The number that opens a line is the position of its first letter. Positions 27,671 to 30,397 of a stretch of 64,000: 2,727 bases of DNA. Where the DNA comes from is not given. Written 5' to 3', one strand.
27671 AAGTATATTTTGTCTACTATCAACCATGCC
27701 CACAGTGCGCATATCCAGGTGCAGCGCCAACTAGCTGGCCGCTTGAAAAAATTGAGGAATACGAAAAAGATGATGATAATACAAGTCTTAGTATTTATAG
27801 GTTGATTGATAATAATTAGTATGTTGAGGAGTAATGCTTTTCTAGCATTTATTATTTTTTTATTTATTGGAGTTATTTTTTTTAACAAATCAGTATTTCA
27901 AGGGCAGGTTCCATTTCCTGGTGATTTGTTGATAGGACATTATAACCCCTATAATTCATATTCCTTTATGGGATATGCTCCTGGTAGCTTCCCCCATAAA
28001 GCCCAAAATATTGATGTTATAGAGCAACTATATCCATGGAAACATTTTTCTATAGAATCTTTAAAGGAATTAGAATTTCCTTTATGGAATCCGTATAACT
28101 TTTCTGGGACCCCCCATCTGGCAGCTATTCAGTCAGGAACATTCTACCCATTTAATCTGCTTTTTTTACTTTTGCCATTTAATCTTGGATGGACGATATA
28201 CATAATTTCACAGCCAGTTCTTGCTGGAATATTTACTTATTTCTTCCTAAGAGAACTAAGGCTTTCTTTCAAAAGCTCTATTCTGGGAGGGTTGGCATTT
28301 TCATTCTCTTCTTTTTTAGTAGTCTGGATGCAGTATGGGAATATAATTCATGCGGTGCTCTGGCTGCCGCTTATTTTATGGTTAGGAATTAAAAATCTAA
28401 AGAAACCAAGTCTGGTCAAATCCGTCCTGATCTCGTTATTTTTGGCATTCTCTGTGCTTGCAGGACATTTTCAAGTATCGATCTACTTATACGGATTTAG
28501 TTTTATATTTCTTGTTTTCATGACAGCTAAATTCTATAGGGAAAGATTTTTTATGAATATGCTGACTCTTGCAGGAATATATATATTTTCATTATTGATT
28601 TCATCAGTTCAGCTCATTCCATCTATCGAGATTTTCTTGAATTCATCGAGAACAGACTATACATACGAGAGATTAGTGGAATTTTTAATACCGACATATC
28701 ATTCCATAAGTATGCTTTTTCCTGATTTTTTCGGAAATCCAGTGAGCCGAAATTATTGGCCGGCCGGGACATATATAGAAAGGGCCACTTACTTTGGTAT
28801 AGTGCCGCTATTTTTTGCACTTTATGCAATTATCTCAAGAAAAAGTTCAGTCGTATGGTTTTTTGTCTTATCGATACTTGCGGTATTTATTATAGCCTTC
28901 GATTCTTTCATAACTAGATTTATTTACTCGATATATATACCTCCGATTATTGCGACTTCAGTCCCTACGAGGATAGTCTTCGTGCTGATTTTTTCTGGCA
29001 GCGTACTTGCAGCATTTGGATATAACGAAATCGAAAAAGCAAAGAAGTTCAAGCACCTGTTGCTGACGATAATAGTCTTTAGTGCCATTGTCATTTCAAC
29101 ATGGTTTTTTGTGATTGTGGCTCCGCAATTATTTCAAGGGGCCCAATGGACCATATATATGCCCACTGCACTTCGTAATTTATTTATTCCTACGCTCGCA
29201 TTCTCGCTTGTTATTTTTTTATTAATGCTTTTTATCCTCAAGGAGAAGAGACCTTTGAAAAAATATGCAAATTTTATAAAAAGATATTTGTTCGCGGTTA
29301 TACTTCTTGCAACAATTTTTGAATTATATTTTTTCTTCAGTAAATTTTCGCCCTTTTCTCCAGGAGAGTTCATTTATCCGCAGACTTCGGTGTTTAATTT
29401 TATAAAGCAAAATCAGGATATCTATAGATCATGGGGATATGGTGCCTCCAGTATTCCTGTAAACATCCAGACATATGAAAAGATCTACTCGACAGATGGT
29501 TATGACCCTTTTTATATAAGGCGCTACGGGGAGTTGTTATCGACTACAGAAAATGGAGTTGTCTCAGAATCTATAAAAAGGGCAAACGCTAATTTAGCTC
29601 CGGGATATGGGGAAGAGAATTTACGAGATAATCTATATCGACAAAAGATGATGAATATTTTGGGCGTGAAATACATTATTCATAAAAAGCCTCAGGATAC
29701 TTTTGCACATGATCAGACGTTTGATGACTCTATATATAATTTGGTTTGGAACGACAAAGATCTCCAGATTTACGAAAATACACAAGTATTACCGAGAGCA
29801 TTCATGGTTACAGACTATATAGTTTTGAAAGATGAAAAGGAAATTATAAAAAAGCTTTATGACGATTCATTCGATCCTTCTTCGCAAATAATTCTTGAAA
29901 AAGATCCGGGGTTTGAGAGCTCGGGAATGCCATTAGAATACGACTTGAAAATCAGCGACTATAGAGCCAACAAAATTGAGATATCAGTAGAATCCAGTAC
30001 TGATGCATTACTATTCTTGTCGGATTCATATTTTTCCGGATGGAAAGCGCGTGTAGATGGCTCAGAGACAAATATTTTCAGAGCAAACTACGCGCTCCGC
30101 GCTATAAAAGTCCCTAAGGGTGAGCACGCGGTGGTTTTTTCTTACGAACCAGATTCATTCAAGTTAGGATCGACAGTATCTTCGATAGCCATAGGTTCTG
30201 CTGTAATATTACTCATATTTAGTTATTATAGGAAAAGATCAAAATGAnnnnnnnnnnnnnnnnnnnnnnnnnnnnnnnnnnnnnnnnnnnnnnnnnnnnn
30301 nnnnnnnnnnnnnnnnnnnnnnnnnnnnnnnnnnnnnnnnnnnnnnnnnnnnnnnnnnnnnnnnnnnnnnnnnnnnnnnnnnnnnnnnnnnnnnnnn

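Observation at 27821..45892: Three YfhO and three PTPS-related paralogs interleaved, sharing a C-terminal 'Y(F/Y)PGW(K/R)…(V/I)(D/N)G' domain across two different families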

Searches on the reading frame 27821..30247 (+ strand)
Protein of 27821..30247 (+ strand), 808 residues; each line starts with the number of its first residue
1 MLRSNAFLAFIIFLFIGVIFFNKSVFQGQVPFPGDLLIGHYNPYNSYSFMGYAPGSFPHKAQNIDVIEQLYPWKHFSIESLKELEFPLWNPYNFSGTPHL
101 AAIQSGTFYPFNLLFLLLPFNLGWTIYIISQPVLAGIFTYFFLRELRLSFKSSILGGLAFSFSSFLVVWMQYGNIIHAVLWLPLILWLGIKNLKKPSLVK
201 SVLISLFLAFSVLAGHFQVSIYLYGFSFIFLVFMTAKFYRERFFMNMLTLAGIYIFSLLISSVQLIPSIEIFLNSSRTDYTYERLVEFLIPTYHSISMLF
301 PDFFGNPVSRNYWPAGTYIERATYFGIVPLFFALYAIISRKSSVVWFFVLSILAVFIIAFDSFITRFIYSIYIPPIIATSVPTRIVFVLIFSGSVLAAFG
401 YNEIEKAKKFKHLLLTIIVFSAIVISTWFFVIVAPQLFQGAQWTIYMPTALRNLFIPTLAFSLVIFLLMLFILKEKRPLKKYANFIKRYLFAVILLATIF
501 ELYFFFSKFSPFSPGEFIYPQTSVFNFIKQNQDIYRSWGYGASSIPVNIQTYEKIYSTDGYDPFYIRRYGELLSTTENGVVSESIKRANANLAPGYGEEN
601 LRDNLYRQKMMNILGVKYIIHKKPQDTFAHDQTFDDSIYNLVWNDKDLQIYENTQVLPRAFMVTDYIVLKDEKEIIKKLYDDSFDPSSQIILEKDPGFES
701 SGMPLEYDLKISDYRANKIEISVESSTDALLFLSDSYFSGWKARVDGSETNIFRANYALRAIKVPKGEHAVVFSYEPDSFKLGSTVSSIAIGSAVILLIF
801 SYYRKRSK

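Call 5: search_protein_families(library=pfam, proteins=[window:27821-30247:+], max_evalue=1)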
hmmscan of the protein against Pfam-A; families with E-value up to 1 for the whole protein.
window:27821-30247:+ (808 aa): 2 families
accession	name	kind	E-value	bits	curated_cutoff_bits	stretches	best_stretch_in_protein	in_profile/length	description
PF09586.16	YfhO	-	2.8e-26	92.6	28.5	2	707-787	754-835/835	Bacterial membrane protein YfhO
PF01616.22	Orbi_NS3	-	0.21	11.6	27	0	403-488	71-156/179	Orbivirus NS3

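Call 6: search_protein_families(library=ncbifam, proteins=[window:27821-30247:+], max_evalue=1)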
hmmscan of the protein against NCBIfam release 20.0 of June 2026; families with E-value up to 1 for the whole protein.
window:27821-30247:+ (808 aa): 2 families
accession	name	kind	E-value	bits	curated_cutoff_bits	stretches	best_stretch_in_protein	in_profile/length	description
NF047590.1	GlcsyltransPgfM2Strep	equivalog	1e-06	27.2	1500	1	728-794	807-873/884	glycosyltransferase PgfM2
NF047589.1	GlcsyltransPgfM1Strep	equivalog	1.1e-05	23.7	1400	1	708-797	860-950/955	glycosyltransferase PgfM1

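Call 12: find_homologous_proteins(query=window:27821-30247:+, max_evalue=0.001)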
Query window:27821-30247:+ (808 aa): 1605 proteins with E <= 0.001 among 8000 candidates; the best 120 are listed.
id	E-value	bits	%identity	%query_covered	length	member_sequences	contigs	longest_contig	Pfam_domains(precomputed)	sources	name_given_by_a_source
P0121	0.0e+0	1792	100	100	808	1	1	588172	PF09586.17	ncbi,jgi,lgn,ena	-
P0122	0.0e+0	1317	71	100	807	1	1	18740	PF09586.17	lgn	-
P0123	0.0e+0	1151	63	98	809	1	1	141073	PF09586.17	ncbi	-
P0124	0.0e+0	1086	59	100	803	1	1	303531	PF09586.17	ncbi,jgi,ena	-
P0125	0.0e+0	1083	60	97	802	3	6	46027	PF09586.17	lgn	-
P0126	0.0e+0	1083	61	97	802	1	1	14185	PF09586.17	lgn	-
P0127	0.0e+0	1081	60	95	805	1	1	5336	PF09586.17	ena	-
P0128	0.0e+0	1076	60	97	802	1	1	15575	PF09586.17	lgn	-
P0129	0.0e+0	1073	59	100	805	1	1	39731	PF09586.17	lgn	-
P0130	0.0e+0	1072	61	95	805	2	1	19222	PF09586.17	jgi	-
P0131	0.0e+0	1070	59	100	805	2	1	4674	PF09586.17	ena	-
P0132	0.0e+0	1068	59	100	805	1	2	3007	PF09586.17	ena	-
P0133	0.0e+0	1031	58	99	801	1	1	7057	PF09586.17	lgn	-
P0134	0.0e+0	1026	56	97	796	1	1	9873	PF09586.17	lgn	-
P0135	1.2e-248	846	47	97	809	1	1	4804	PF09586.17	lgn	-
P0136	1.4e-246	839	48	98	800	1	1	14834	PF09586.17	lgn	-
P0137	4.2e-245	834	48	99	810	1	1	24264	PF09586.17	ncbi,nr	ncbi:MAG: YfhO family protein [Patescibacteria group bacterium]|nr:YfhO family protein [Patescibacte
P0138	1.1e-244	833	46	100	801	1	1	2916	PF09586.17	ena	-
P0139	3.1e-242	825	48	95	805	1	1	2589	PF09586.17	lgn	-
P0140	1.3e-241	822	46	100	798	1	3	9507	PF09586.17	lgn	-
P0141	1.7e-241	822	47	95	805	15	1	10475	PF09586.17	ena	-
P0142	2.4e-241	822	47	97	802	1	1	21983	PF09586.17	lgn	-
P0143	2.9e-241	821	47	96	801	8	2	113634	PF09586.17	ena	-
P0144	2.4e-240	818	47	98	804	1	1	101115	PF09586.17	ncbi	-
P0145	4.1e-240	818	47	100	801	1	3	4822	PF09586.17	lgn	-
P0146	5.6e-240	817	47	97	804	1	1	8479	PF09586.17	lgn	-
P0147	2.6e-239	815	47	98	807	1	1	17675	PF09586.17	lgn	-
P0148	9.3e-239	813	46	100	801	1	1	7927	PF09586.17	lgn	-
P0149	1.6e-238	812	47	99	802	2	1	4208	PF09586.17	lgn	-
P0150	2.2e-238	812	49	97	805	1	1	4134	PF09586.17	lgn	-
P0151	6.7e-238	810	48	97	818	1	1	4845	PF09586.17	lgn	-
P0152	7.6e-238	810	46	100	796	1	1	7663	PF09586.17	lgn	-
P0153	1.3e-237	809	47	98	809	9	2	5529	PF09586.17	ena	-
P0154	1.4e-237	809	47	98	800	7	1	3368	PF09586.17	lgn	-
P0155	3.3e-237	808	46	98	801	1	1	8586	PF09586.17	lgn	-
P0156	9.1e-237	806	47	97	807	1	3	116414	PF09586.17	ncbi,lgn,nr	ncbi:MAG: YfhO family protein [Candidatus Levybacteria bacterium]|nr:YfhO family protein [Candidatus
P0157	1.5e-236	806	46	99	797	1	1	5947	PF09586.17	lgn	-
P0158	4.2e-236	804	46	97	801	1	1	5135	PF09586.17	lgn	-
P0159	3.1e-235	801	45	100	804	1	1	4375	PF09586.17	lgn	-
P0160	7.8e-235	800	47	96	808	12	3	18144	PF09586.17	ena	-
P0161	3.0e-234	798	46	99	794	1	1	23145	PF09586.17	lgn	-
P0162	6.3e-234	797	46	96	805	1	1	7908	PF09586.17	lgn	-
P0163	2.4e-232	792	46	95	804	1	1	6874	PF09586.17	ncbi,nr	ncbi:MAG: YfhO family protein [Actinobacteria bacterium]|nr:YfhO family protein [Actinomycetota bact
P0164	1.3e-231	789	46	95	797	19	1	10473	PF09586.17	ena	-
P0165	1.5e-231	789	45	99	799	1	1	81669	PF09586.17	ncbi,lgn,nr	ncbi:MAG: YfhO family protein [Candidatus Levybacteria bacterium]|nr:YfhO family protein [Candidatus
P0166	2.9e-231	788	44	100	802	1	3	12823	PF09586.17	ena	-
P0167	3.9e-231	788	45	100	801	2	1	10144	PF09586.17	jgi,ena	-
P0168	4.7e-231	788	45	96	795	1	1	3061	PF09586.17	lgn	-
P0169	7.6e-231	787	47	97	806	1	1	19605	PF09586.17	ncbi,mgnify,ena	mgnify:CR=1 FL=1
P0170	1.2e-230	786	44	100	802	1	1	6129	PF09586.17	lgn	-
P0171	2.1e-228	779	47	99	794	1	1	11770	PF09586.17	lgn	-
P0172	2.3e-228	779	44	99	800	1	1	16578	PF09586.17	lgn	-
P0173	4.9e-228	778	46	98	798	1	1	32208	PF09586.17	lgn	-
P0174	1.9e-227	776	47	95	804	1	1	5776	PF09586.17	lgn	-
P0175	2.3e-227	775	45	100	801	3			PF09586.17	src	-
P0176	3.6e-227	775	45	99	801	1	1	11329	PF09586.17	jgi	-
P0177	7.2e-227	774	44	99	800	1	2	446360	PF09586.17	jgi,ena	-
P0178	7.9e-226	770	46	99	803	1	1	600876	PF09586.17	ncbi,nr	ncbi:MAG: YfhO family protein [Candidatus Levybacteria bacterium]|nr:YfhO family protein [Candidatus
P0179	8.7e-226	770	45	98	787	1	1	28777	PF09586.17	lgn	-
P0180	1.4e-225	769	45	98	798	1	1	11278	PF09586.17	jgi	-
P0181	4.5e-225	768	44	100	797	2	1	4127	PF09586.17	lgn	-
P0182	3.9e-224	765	45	98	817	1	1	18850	PF09586.17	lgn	-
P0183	4.1e-224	765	45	98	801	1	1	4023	PF09586.17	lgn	-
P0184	4.4e-224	765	44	99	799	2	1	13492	PF09586.17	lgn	-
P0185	2.4e-223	762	44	98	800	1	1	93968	PF09586.17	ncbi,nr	ncbi:MAG: YfhO family protein [Candidatus Parcubacteria bacterium]|nr:YfhO family protein [Candidatu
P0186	4.0e-223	761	47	93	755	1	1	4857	PF09586.17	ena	-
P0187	1.3e-222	760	44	99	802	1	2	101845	PF09586.17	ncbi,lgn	-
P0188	3.3e-222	758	44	100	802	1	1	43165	PF09586.17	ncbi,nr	ncbi:MAG: YfhO family protein [bacterium]|nr:YfhO family protein [bacterium]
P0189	5.9e-222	757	46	97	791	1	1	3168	PF09586.17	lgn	-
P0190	6.4e-222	757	44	100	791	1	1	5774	PF09586.17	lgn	-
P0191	1.4e-221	756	44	97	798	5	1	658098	PF09586.17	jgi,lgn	jgi:hypothetical protein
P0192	2.0e-221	756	44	98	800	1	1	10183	PF09586.17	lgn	-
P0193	5.2e-221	754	45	95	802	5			PF09586.17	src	-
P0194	7.2e-221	754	43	97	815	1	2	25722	PF09586.17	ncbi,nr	ncbi:MAG: YfhO family protein [Candidatus Levybacteria bacterium]|nr:YfhO family protein [Candidatus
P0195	5.5e-220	751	43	99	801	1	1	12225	PF09586.17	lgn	-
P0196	7.0e-220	751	44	97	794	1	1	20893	PF09586.17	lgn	-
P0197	8.0e-220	750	44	99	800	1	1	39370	PF09586.17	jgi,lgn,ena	-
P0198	1.2e-219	750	46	96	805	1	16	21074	PF09586.17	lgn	-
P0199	7.4e-218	744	44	98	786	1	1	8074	PF09586.17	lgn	-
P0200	8.8e-218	744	44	99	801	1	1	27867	PF09586.17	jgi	jgi:hypothetical protein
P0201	1.3e-217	743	43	99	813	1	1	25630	PF09586.17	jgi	-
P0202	3.5e-217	742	45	99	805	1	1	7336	PF09586.17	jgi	-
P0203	4.0e-217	741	43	96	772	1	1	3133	PF09586.17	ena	-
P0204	1.0e-216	740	45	100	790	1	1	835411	PF09586.17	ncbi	-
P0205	6.2e-216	738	46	96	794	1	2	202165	PF09586.17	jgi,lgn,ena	-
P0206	8.6e-216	737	45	94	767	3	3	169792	PF09586.17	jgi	-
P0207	2.4e-215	736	43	95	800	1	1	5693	PF09586.17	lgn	-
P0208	1.0e-214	733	42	99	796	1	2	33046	PF09586.17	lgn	-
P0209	1.1e-214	733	44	98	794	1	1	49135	PF09586.17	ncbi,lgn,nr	ncbi:MAG: YfhO family protein [bacterium]|nr:YfhO family protein [bacterium]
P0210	1.2e-214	733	45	96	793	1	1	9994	PF09586.17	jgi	jgi:uncharacterized membrane protein YfhO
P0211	7.9e-214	731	45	99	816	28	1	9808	PF09586.17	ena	-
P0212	9.7e-214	730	44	97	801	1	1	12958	PF09586.17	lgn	-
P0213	1.0e-212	727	46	98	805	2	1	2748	PF09586.17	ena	-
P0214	3.4e-212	725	43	95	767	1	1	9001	PF09586.17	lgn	-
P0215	7.9e-212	724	44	98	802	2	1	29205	PF09586.17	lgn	-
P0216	8.2e-212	724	45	97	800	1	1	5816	PF09586.17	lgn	-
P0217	3.1e-211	722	44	99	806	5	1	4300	PF09586.17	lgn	-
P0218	6.8e-211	721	43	98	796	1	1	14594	PF09586.17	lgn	-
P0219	6.8e-211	721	44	99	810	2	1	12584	PF09586.17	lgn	-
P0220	3.9e-210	718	43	99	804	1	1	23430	PF09586.17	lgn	-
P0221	4.9e-210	718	44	96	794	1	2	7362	PF09586.17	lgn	-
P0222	7.9e-210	717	45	99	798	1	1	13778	PF09586.17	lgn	-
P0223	1.3e-209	717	45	96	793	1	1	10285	PF09586.17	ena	-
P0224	1.0e-208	714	44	96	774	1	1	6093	PF09586.17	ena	-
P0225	1.2e-208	713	41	99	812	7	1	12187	PF09586.17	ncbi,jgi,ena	-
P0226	1.4e-208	713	44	97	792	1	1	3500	PF09586.17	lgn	-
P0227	4.0e-208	712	43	99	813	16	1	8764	PF09586.17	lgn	-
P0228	1.8e-207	710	43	100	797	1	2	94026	PF09586.17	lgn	-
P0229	6.3e-207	708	43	99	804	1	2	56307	PF09586.17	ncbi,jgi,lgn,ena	-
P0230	6.9e-207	708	42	100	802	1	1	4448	PF09586.17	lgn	-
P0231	1.2e-206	707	44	97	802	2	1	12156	PF09586.17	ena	-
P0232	3.9e-206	705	43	98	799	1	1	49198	PF09586.17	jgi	-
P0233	5.2e-206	705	42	96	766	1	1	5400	PF09586.17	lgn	-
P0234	2.4e-205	703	44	98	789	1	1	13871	PF09586.17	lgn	-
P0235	4.8e-205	702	44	97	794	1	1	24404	PF09586.17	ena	-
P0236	5.0e-205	701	43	95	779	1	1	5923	PF09586.17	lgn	-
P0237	1.1e-204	700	41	97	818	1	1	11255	PF09586.17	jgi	-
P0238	1.2e-204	700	43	99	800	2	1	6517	PF09586.17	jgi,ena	-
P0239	1.7e-204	700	45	95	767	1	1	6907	PF09586.17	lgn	-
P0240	2.1e-204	699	42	96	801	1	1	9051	PF10131.16,PF09586.17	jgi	jgi:uncharacterized membrane protein YfhO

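Call 37: search_solved_structures(query=A2, max_evalue=1, show_alignments=3)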
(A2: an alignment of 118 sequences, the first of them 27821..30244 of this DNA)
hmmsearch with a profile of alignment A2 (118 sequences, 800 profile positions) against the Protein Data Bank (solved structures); distinct sequences matched with E-value up to 1: 0.

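Call 47: search_protein_families(library=pfam, proteins=[P0240], max_evalue=1)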
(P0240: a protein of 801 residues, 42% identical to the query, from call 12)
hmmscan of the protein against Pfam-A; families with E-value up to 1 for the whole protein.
P0240 (801 aa): 4 families
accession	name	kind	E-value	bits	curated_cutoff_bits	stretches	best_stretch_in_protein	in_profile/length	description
PF09586.16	YfhO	-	1.8e-38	132.9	28.5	2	104-663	75-596/835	Bacterial membrane protein YfhO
PF06570.16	DUF1129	-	0.0028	17.7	29.1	1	181-257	94-165/207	Protein of unknown function (DUF1129)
PF13273.12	DUF4064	-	0.0052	17.4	32.1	1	317-354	62-97/102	Protein of unknown function (DUF4064)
PF24677.1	DUF7657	-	0.42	9.7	26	1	102-395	95-397/401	Domain of unknown function (DUF7657)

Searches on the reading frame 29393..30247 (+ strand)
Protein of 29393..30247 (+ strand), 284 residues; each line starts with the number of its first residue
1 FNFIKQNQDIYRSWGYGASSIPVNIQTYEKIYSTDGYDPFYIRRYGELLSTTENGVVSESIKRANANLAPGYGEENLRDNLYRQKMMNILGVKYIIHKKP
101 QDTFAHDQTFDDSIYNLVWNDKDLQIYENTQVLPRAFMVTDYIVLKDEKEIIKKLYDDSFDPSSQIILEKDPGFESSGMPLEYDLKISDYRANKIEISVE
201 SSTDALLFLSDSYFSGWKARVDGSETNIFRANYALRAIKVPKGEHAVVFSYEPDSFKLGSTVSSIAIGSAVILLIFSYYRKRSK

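Call 19: search_protein_families(library=pfam, proteins=[window:29393-30247:+], max_evalue=10)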
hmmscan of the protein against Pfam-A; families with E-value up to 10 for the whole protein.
window:29393-30247:+ (284 aa): 1 family
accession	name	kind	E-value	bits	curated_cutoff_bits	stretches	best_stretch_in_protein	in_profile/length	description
PF09586.16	YfhO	-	5.7e-21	75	28.5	2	183-263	754-835/835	Bacterial membrane protein YfhO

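Call 29: predict_structure(alignment_id=A3)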
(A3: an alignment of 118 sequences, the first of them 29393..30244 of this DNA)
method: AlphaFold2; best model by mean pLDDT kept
length: 284 residues; sequences in the alignment: 118
mean_pLDDT: 93.6   pTM: 0.89
mean pLDDT of the five models: 93.6, 93.2, 93.0, 92.7, 92.7
residues with pLDDT >= 90: 232; 70-90: 47; 50-70: 5; < 50: 0
segments of 3 or more residues with pLDDT < 50: none
pLDDT, mean of each block of 10 residues (from residue 1): 94 93 88 83 92 95 86 90 97 93 77 95 94 97 98 97 97 91 97 96 98 95 98 98 98 91 98 98 90
secondary structure, 60 per line:
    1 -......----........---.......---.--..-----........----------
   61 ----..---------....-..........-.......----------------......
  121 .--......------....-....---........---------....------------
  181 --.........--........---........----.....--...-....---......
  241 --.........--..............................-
elements in order: H2-7 E12-16 H23-29 H43-50 H76-79 H81-90 E92-98 E115-121 E124-129 E136-139 E141-144 H148-155 E165-168 E183-191 E194-201 E205-212 E217-221 E224-226 E228-231 E235-240 E243-251 H254-283

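Call 36: fold_search(model_id=the predicted structure, library=pdb)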
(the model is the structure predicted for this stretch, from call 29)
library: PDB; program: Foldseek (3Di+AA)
matches with E <= 10: 824; with E <= 0.001: 0
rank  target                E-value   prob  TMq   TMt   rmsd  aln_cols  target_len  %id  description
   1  6w98_A                5.2e-03  1.00  0.22  0.05   1.6        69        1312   19  Single-Particle Cryo-EM Structure of Arabinofuranosyltransferase AftD from Mycobacteria (released 2020-05-13)
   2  8k7x                  7.9e-03  1.00  0.21  0.09   3.8        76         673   13  Crystal structure of GH146 beta-L-arabinofuranosidase Bll3HypBA1 (amino acids 380-1223) in complex with Tris (released 2024-02-21)
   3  7xdi_F                1.0e-02  0.96  0.20  0.13   8.7       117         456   14  Tail structure of bacteriophage SSV19 (released 2022-08-10)
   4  6wbx                  1.2e-02  1.00  0.22  0.05   1.7        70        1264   20  Single-Particle Cryo-EM Structure of Arabinofuranosyltransferase AftD from Mycobacteria, Mutant R1389S Class 1 (released 2020-05-13)
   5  8k7y_A                1.7e-02  1.00  0.21  0.09   3.7        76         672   14  Crystal structure of GH146 beta-L-arabinofuranosidase Bll3HypBA1 (amino acids 380-1051), ligand-free form (released 2024-02-21)
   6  6wby                  1.9e-02  1.00  0.22  0.05   1.6        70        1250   20  Single-Particle Cryo-EM Structure of Arabinofuranosyltransferase AftD from Mycobacteria, Mutant R1389S Class 2 (released 2020-05-13)
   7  5fpx_B                2.2e-02  0.25  0.10  0.21  15.2        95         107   15  The structure of KdgF from Yersinia enterocolitica. (released 2016-05-04)
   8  5fpx_A                2.3e-02  0.30  0.10  0.22  14.5        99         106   15  The structure of KdgF from Yersinia enterocolitica. (released 2016-05-04)
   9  1z1w                  4.2e-02  0.41  0.15  0.07   6.3        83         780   18  Crystal structures of the tricorn interacting facor F3 from Thermoplasma acidophilum, a zinc aminopeptidase in three dif (released 2005-05-31)
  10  6d0g                  4.8e-02  0.18  0.15  0.15  13.6       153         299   14  1.78 Angstrom Resolution Crystal Structure of Quercetin 2,3-dioxygenase from Acinetobacter baumannii (released 2018-04-25)
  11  5nla                  5.0e-02  0.20  0.13  0.14   8.9       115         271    6  Crystal structure of the AraC-like transcriptional activator CuxR (released 2017-05-31)
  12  5fq0_A                5.7e-02  0.21  0.09  0.20  13.2        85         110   12  The structure of KdgF from Halomonas sp. (released 2016-05-04)
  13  9wyg                  5.7e-02  0.09  0.09  0.11  12.7        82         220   16  Crystal structure of HAstV8 spike (released 2026-02-11)
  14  5fq0_C                6.8e-02  0.44  0.14  0.29  12.4       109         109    9  The structure of KdgF from Halomonas sp. (released 2016-05-04)
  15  3qsq                  6.8e-02  0.13  0.09  0.11  12.1        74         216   16  Crystal structure of the projection domain of the human astrovirus capsid protein (released 2011-07-20)
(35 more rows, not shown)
